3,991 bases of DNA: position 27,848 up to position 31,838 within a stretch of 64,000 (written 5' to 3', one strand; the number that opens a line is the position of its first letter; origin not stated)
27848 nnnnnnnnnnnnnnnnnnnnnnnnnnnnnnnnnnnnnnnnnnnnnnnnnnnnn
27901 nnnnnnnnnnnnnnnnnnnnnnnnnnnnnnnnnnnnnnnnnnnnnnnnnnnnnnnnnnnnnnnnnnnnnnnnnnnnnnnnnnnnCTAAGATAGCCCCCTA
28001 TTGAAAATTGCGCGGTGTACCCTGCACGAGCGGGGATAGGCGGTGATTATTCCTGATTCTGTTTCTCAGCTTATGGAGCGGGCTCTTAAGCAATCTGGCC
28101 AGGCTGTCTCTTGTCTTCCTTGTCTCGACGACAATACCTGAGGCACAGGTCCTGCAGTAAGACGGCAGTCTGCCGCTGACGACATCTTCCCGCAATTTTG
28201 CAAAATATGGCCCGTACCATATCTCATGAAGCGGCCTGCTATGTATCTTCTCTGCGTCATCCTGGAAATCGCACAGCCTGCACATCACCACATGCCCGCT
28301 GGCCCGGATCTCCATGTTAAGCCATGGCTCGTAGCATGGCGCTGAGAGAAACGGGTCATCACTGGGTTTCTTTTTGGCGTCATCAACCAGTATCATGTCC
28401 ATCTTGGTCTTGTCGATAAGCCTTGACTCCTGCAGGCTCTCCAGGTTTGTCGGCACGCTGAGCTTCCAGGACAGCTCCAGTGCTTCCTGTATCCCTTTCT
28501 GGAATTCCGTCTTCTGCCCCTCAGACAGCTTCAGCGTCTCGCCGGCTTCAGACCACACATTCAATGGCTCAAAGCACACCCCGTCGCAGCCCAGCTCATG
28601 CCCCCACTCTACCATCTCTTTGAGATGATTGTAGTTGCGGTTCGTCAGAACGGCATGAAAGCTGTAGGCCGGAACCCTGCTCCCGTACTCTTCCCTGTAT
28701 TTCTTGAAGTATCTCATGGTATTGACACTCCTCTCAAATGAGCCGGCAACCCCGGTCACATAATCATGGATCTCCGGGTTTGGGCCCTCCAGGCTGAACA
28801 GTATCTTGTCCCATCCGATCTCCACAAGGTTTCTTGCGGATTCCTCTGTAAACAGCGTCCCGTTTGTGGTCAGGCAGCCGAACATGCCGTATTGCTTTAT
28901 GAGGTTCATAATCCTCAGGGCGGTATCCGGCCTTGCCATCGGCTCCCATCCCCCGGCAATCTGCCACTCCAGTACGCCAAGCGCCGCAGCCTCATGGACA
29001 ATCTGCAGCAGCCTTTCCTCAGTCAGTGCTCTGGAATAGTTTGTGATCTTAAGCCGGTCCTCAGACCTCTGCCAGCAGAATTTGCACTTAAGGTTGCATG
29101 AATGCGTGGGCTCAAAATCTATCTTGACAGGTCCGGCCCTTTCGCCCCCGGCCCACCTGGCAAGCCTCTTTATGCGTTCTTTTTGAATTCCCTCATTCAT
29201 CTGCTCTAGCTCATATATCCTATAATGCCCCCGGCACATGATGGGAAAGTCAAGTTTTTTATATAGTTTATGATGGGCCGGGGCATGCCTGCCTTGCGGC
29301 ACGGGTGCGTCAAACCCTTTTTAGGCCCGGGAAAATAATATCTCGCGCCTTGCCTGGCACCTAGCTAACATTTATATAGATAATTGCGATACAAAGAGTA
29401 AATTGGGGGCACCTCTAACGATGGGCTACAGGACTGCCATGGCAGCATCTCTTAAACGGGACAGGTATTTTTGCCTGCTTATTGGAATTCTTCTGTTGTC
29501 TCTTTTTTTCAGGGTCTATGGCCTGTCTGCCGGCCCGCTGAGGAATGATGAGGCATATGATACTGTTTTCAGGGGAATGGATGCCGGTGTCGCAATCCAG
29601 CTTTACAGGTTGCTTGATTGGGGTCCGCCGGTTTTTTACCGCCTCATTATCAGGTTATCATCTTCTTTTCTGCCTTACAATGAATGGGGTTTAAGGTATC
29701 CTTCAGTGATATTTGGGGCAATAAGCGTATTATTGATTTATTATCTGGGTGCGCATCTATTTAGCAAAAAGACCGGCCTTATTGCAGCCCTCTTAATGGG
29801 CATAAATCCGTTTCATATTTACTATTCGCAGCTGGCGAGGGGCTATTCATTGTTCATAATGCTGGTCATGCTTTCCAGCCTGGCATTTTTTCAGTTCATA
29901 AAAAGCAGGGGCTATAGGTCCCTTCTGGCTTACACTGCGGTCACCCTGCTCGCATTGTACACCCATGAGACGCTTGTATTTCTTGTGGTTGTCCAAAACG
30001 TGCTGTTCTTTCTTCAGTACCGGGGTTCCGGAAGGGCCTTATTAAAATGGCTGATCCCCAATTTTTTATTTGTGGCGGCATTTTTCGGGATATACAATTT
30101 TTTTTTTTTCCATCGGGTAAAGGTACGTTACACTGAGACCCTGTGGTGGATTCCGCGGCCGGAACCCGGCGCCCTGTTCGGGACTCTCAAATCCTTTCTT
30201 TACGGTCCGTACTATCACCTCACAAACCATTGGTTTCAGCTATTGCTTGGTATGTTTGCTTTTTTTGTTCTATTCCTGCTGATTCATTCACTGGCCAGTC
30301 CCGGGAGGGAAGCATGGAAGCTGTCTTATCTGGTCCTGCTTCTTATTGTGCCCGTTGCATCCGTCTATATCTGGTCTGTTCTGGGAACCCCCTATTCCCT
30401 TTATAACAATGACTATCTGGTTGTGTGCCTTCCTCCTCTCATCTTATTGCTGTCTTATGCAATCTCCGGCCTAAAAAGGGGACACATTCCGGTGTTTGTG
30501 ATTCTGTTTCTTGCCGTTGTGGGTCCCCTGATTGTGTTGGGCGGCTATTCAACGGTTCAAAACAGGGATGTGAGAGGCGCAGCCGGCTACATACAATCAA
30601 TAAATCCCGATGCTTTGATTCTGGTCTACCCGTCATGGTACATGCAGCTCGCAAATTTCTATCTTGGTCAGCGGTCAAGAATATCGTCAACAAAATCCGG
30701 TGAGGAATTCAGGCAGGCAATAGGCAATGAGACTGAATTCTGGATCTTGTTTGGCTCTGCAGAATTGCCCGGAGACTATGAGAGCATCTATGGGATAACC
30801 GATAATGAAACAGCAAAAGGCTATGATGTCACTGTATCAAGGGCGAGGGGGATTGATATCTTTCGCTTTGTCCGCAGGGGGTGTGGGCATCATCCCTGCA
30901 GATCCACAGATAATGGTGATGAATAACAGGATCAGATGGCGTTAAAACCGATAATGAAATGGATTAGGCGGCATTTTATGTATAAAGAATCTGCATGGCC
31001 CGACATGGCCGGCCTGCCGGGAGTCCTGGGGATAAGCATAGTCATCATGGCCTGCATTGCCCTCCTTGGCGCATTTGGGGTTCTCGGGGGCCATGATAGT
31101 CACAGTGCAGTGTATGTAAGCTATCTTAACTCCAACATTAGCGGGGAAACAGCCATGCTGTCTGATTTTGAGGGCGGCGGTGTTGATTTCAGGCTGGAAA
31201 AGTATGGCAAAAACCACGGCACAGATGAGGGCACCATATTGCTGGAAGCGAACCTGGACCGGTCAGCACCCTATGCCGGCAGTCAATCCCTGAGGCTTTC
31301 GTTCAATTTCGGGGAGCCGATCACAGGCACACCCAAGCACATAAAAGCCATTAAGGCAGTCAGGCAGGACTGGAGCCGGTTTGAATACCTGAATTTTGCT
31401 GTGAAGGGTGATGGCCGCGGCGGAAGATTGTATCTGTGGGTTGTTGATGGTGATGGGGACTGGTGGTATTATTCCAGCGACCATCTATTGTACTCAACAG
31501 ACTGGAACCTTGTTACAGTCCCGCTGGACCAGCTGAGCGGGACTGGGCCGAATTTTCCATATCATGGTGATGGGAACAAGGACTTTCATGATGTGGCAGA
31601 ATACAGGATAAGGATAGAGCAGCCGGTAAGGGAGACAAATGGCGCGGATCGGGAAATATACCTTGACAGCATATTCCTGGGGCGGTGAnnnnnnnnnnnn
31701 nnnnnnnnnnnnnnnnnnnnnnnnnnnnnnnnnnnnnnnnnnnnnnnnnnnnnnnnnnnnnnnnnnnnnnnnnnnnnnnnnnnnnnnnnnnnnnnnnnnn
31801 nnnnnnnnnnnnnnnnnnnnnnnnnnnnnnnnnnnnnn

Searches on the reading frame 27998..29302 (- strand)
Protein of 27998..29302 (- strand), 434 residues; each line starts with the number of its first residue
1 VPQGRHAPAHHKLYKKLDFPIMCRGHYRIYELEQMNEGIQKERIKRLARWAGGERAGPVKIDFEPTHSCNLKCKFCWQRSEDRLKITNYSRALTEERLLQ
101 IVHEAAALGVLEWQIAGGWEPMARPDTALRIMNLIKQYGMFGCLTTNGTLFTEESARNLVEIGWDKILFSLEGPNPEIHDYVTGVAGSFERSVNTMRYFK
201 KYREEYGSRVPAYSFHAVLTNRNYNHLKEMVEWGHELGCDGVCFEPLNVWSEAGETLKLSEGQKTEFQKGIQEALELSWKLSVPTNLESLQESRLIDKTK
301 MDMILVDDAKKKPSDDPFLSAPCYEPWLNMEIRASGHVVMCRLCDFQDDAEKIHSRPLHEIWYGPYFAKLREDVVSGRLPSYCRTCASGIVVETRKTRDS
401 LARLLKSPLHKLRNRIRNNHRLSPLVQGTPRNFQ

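Call 3: search_protein_families(library=pfam, proteins=[window:27998-29302:-], max_evalue=0.01)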
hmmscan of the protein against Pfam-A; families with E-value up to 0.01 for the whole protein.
window:27998-29302:- (434 aa): 3 families
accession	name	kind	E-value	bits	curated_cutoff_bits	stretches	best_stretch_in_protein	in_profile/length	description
PF04055.27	Radical_SAM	-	1.8e-24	87.2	29.5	1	64-233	2-165/166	Radical SAM superfamily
PF13186.11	SPASM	-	1e-06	29.3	21.5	1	323-386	1-66/67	Iron-sulfur cluster-binding domain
PF13353.11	Fer4_12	-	0.0031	18.2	22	1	67-157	13-100/137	4Fe-4S single cluster domain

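Call 4: search_protein_families(library=ncbifam, proteins=[window:27998-29302:-], max_evalue=0.01)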
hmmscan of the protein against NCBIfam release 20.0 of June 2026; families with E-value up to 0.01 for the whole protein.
window:27998-29302:- (434 aa): 69 families (the best 25 are shown)
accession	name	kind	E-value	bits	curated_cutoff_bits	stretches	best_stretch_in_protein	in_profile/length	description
TIGR04317.1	W_rSAM_matur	equivalog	4.7e-24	85.1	380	1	61-387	6-314/349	tungsten cofactor oxidoreductase radical SAM maturase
TIGR02109.1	PQQ_syn_pqqE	equivalog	3.9e-20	72.1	381.35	1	58-386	6-302/358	pyrroloquinoline quinone biosynthesis protein PqqE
TIGR04545.1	rSAM_ahbD_hemeb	equivalog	6.2e-20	71.9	500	1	61-269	2-196/339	heme b synthase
TIGR04251.1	SCM_rSAM_ScmF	equivalog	1.2e-19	71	400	1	61-249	6-184/353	SynChlorMet cassette radical SAM/SPASM protein ScmF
NF050035.1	rSAM_WgK_link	exception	3.9e-19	68.9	650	1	57-203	7-147/367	radical SAM/SPASM peptide maturase WgkB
TIGR04303.1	GeoRSP_rSAM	equivalog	9.1e-19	68.2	400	1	58-247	4-177/325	GeoRSP system radical SAM/SPASM protein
TIGR04311.1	rSAM_Geo_metal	subfamily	1.7e-18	66.9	400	1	58-244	2-184/423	radical SAM/SPASM family putative metalloenzyme maturase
TIGR04054.1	rSAM_NirJ1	equivalog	2.1e-18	66.1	650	1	54-257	32-219/387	putative heme d1 biosynthesis radical SAM protein NirJ1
TIGR04051.1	rSAM_NirJ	equivalog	2.3e-18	66.3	515.45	1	66-249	9-178/354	heme d1 biosynthesis radical SAM protein NirJ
TIGR04250.1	SCM_rSAM_ScmE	equivalog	2.6e-18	66.1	400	1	58-386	2-317/358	SynChlorMet cassette radical SAM/SPASM protein ScmE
TIGR04347.1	pseudo_SAM_Halo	equivalog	6.3e-18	65.2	525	1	58-257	38-221/390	TIGR04347 family pseudo-SAM/SPASM protein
TIGR02668.1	moaA_archaeal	equivalog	3e-17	62.6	325.25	1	66-196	17-140/303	GTP 3',8-cyclase MoaA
NF045574.1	sacti_mat_StsB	exception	3.6e-17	62.4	625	1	66-233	103-255/466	StsB family radical SAM/SPASM domain sactipeptide maturase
NF001199.0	PRK00164.2-1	equivalog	4.6e-16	58.8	231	1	66-199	19-145/308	GTP 3',8-cyclase MoaA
TIGR04053.2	TIGR04053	equivalog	9.2e-16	58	395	1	58-238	7-177/366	TIGR04053 family radical SAM/SPASM domain-containing protein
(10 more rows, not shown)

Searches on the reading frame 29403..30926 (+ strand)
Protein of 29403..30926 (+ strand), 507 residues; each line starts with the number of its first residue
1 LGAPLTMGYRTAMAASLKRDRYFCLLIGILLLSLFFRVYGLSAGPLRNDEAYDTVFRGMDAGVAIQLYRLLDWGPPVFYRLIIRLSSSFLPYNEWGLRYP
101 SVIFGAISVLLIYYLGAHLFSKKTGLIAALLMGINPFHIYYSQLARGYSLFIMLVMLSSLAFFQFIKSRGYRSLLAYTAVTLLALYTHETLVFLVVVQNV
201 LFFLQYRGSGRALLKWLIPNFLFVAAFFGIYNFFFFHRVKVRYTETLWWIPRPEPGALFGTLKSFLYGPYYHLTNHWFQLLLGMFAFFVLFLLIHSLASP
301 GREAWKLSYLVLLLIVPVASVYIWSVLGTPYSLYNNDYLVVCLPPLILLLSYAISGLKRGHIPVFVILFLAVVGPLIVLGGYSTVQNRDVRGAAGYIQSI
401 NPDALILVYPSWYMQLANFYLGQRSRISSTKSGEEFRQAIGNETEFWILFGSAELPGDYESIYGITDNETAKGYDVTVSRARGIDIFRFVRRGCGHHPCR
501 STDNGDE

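Call 3: search_protein_families(library=pfam, proteins=[window:29403-30926:+], max_evalue=0.01)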
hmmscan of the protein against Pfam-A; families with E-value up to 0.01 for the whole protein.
window:29403-30926:+ (507 aa): 1 family
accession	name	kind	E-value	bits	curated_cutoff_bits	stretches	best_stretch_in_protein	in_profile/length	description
PF13231.12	PMT_2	-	7.6e-12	46.2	26.1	1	76-219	3-143/160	Dolichyl-phosphate-mannose-protein mannosyltransferase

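Call 4: search_protein_families(library=ncbifam, proteins=[window:29403-30926:+], max_evalue=0.01)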
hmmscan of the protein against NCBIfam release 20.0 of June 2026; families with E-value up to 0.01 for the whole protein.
window:29403-30926:+ (507 aa): 2 families
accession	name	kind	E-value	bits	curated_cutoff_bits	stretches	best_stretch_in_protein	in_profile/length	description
TIGR03663.1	TIGR03663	subfamily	2.1e-09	36.9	126.25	1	27-203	5-179/435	flippase activity-associated protein Agl23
NF052499.1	MnslTaseMT1671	equivalog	0.00089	17.8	900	1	78-373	81-366/523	mannosyltransferase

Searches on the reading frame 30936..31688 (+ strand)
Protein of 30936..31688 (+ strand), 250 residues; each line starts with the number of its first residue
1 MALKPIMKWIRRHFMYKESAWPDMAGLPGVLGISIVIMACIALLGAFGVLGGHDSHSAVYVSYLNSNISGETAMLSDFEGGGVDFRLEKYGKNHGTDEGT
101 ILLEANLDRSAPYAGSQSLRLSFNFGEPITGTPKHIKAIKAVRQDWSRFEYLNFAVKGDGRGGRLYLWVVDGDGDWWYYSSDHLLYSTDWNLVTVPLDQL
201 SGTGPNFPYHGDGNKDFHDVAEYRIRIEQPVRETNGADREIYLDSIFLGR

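Call 3: search_protein_families(library=pfam, proteins=[window:30936-31688:+], max_evalue=0.01)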
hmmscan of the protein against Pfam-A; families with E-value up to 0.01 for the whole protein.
window:30936-31688:+ (250 aa): 1 family
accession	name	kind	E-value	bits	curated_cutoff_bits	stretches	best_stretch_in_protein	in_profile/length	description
PF03425.19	CBM_11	-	2.3e-05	25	27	1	71-217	11-152/182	Carbohydrate binding domain (family 11)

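Call 4: search_protein_families(library=ncbifam, proteins=[window:30936-31688:+], max_evalue=0.01)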
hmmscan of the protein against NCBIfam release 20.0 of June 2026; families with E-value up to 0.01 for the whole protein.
window:30936-31688:+ (250 aa): 0 families
